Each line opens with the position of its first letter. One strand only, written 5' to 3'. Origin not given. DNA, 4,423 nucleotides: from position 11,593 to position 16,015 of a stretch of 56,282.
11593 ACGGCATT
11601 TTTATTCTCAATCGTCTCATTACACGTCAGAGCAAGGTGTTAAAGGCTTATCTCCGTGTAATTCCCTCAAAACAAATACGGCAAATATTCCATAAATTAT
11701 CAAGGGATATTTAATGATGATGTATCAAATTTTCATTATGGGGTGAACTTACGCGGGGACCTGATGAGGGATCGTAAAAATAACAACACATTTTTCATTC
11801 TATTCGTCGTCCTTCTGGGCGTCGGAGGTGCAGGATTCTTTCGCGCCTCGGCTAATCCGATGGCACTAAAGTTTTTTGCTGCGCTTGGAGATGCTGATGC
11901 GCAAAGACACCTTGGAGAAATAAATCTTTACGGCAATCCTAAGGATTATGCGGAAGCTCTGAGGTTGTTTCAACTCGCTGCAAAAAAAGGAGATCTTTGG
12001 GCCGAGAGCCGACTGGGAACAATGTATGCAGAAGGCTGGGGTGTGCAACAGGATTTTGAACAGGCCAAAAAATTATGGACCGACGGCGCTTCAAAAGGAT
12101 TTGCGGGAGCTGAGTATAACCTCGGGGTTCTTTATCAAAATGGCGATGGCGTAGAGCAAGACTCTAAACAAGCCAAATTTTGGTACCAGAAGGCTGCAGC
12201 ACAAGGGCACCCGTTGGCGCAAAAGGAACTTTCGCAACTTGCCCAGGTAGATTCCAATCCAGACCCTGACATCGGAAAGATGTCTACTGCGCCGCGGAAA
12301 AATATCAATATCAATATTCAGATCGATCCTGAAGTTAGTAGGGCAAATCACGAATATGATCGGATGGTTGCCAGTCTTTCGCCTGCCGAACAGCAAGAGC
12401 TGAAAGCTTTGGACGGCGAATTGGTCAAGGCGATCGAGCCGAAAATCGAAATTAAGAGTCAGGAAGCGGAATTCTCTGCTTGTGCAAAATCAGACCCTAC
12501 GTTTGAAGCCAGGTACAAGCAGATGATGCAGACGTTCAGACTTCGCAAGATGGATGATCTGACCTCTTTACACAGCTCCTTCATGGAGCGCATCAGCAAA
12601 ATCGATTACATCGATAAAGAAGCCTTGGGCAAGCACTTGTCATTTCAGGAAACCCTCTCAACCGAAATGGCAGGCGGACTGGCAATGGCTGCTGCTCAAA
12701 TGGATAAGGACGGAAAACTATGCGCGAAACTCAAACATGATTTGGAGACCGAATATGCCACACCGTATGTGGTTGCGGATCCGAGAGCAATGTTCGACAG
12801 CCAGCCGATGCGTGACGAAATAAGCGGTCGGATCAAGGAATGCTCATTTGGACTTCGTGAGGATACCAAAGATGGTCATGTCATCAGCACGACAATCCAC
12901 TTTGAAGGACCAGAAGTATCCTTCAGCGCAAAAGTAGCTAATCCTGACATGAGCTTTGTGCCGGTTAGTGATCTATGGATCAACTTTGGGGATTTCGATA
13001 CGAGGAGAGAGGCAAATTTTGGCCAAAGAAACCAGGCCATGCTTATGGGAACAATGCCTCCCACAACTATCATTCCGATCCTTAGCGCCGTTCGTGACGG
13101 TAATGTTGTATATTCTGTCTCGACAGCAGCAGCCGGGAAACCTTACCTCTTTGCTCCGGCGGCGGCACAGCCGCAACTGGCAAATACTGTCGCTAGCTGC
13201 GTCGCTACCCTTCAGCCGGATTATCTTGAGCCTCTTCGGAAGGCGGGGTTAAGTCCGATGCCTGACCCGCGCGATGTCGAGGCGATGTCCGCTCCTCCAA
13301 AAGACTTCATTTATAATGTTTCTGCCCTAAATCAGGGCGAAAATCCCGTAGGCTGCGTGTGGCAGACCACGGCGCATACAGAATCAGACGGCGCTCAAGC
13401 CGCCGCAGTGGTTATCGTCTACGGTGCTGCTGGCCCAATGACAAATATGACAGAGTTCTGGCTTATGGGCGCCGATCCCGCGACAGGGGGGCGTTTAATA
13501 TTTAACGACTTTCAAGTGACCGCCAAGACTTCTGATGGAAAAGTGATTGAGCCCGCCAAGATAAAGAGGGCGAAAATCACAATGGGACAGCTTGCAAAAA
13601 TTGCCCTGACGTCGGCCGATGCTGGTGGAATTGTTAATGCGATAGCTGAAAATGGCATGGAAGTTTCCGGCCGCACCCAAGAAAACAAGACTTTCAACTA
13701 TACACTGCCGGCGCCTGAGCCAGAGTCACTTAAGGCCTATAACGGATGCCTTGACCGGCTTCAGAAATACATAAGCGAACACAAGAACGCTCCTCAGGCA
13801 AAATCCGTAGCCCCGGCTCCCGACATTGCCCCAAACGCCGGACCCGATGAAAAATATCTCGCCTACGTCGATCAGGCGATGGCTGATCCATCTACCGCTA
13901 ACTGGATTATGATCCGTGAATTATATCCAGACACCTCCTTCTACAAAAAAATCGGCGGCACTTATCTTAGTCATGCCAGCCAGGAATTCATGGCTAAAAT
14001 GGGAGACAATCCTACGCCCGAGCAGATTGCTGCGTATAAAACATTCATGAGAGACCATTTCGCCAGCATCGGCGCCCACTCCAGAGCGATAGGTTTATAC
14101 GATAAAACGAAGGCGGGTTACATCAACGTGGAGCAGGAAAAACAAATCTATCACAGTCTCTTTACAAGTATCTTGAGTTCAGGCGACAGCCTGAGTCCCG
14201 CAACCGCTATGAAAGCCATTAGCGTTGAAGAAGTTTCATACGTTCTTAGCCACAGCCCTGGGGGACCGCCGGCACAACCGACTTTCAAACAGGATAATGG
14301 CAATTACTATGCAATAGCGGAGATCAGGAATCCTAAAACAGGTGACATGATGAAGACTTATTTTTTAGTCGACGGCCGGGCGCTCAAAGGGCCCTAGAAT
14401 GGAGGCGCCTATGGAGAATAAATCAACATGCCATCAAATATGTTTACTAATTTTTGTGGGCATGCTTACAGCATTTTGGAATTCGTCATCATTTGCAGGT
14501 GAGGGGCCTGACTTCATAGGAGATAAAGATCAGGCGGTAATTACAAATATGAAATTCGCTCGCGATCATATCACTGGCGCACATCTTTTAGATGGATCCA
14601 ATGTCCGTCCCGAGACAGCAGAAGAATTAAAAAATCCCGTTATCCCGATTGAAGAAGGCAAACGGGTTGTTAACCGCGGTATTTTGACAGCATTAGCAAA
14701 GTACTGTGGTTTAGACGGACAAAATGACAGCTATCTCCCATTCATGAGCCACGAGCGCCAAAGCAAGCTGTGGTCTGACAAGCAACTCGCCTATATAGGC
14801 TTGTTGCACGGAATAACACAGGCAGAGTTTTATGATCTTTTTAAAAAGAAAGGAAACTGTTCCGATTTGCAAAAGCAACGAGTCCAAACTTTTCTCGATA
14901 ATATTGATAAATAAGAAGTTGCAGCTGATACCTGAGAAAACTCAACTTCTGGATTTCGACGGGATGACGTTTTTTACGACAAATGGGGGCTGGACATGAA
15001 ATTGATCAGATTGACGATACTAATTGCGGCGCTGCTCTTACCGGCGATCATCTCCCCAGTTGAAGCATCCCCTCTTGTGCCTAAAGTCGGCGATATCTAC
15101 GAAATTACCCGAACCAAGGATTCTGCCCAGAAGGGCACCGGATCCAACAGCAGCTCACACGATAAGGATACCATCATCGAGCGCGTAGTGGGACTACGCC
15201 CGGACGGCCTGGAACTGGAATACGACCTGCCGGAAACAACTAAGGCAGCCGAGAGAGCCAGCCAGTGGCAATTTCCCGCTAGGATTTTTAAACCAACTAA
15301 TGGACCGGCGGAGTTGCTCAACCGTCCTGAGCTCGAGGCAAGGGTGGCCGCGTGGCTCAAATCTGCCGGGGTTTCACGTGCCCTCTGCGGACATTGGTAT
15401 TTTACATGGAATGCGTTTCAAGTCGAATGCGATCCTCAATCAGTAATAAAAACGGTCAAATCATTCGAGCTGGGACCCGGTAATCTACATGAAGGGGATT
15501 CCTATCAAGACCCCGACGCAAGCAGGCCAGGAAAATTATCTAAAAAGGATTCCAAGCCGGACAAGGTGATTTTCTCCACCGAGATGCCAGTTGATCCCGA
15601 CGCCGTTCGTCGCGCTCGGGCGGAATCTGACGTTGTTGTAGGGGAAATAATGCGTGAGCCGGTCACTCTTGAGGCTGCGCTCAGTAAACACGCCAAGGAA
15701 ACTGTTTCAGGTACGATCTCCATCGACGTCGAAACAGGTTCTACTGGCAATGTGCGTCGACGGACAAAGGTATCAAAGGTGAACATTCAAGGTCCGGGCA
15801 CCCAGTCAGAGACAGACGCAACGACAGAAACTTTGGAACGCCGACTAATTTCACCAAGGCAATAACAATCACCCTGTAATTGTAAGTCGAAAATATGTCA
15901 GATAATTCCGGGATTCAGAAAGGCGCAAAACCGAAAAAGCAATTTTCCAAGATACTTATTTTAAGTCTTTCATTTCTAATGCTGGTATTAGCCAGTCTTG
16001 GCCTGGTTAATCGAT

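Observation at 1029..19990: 19-kb low-GC island of envelope-targeted Sel1/ankyrin repeat proteins with no visible mobility genes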

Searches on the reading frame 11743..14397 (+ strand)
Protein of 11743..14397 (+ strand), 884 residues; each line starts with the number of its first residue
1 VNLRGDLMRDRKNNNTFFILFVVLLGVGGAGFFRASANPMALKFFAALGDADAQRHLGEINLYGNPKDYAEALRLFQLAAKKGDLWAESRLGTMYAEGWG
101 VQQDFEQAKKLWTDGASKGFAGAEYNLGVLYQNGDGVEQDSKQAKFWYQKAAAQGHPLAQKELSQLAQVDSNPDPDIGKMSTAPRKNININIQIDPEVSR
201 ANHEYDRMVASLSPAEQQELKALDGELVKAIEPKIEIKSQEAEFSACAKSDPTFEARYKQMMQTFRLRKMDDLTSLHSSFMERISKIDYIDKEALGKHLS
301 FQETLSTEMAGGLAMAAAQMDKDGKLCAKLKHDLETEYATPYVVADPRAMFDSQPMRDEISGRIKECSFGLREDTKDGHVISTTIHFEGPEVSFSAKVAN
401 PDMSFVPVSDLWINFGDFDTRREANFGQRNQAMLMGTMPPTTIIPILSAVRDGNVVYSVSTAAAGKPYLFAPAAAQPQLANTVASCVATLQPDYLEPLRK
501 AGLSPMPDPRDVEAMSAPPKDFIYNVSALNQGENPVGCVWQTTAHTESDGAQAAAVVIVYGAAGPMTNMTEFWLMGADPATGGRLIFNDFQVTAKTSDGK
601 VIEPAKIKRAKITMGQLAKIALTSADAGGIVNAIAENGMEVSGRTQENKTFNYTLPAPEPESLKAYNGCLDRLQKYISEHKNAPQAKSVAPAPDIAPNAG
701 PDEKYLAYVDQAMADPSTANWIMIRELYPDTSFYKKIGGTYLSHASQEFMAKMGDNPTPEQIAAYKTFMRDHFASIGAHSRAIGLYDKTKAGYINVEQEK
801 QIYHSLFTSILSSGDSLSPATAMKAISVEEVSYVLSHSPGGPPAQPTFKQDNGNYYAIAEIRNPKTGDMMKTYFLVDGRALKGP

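Call 5: search_protein_families(library=pfam, proteins=[window:11743-14397:+], max_evalue=0.01)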
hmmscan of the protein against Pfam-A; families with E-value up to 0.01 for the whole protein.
window:11743-14397:+ (884 aa): 1 family
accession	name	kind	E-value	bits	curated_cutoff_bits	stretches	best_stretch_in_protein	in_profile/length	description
PF08238.18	Sel1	-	1.7e-22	79.4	30.7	2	123-156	3-36/36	Sel1 repeat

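Call 28: find_homologous_proteins(query=window:12262-14394:+)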
Query seq(711 aa) (711 aa): 1 proteins with E <= 0.001 among 8000 candidates.
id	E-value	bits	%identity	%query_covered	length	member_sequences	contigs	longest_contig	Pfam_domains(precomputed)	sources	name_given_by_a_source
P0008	0.0e+0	1612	100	100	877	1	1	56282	PF08238.19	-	-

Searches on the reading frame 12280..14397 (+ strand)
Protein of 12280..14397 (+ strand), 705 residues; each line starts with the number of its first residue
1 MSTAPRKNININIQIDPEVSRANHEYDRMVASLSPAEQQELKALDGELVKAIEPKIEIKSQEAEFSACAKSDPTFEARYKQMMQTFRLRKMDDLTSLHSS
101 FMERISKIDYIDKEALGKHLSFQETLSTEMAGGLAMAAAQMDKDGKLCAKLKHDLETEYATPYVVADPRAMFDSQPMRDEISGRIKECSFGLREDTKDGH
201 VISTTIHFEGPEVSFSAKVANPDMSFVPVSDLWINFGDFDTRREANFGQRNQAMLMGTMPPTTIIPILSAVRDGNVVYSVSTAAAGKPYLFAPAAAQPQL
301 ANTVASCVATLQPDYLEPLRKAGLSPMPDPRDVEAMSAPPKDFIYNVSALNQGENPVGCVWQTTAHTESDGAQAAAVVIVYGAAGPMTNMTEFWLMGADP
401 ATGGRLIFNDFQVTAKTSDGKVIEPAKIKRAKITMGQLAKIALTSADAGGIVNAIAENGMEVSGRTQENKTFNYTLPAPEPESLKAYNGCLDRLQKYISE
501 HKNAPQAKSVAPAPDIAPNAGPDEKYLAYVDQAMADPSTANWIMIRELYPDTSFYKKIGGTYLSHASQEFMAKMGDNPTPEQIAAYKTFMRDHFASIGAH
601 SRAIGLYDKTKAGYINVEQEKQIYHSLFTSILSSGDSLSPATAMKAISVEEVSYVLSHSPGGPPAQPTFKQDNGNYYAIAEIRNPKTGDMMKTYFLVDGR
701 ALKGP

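Call 55: search_solved_structures(query=window:12280-14397:+, max_evalue=1)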
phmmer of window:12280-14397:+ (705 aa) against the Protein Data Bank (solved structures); distinct sequences matched with E-value up to 1: 0.

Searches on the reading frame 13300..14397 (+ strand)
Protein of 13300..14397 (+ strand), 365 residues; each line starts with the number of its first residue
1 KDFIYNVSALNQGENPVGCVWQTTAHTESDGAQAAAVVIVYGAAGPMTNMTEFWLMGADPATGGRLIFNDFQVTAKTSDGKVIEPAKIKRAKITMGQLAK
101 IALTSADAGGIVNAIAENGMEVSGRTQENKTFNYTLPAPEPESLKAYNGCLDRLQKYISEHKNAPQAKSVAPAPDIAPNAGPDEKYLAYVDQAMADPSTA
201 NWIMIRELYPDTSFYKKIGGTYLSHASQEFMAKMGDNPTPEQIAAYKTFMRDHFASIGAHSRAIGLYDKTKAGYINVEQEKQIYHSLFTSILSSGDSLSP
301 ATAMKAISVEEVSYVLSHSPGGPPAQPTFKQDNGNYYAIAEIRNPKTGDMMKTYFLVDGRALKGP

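Call 66: search_protein_families(library=pfam, proteins=[window:13300-14397:+], max_evalue=1)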
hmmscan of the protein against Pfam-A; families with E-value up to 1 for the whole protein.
window:13300-14397:+ (365 aa): 1 family
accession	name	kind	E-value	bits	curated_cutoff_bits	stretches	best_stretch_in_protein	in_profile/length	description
PF16266.10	DUF4919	-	0.11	12.8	29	1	275-318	109-152/186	Domain of unknown function (DUF4919)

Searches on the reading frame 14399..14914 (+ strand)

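Call 5: search_protein_families(library=pfam, proteins=[window:14399-14914:+], max_evalue=0.01)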
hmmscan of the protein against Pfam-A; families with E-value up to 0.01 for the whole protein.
window:14399-14914:+ (171 aa): 0 families

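Call 31: search_protein_families(library=ncbifam, proteins=[window:14399-14914:+], max_evalue=0.1)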
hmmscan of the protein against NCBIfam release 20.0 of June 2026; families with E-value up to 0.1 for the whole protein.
window:14399-14914:+ (171 aa): 0 families

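Call 32: search_protein_families(library=phrogs, proteins=[window:14399-14914:+], max_evalue=0.01)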
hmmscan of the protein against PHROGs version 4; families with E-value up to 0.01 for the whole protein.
window:14399-14914:+ (171 aa): 0 families

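Call 66: search_protein_families(library=pfam, proteins=[window:14399-14914:+], max_evalue=1)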
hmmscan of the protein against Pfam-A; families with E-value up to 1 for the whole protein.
window:14399-14914:+ (171 aa): 1 family
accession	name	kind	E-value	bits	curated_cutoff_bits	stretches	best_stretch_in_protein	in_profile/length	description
PF13560.12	HTH_31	-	0.13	13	27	1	84-107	34-58/64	Helix-turn-helix domain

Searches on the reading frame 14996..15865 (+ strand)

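Call 5: search_protein_families(library=pfam, proteins=[window:14996-15865:+], max_evalue=0.01)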
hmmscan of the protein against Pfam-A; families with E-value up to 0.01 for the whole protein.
window:14996-15865:+ (289 aa): 0 families

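Call 31: search_protein_families(library=ncbifam, proteins=[window:14996-15865:+], max_evalue=0.1)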
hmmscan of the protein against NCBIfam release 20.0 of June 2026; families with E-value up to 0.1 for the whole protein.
window:14996-15865:+ (289 aa): 0 families

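Call 32: search_protein_families(library=phrogs, proteins=[window:14996-15865:+], max_evalue=0.01)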
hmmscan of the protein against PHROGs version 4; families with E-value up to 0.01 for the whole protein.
window:14996-15865:+ (289 aa): 0 families

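Call 66: search_protein_families(library=pfam, proteins=[window:14996-15865:+], max_evalue=1)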
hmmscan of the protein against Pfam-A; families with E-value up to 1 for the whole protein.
window:14996-15865:+ (289 aa): 2 families
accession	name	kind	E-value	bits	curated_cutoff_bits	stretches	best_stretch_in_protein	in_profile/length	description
PF12450.13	vWF_A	-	0.039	14.4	25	1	231-257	16-42/94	von Willebrand factor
PF12593.13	McyA_C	-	0.071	13.2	25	1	88-106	8-26/43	Microcystin synthetase C terminal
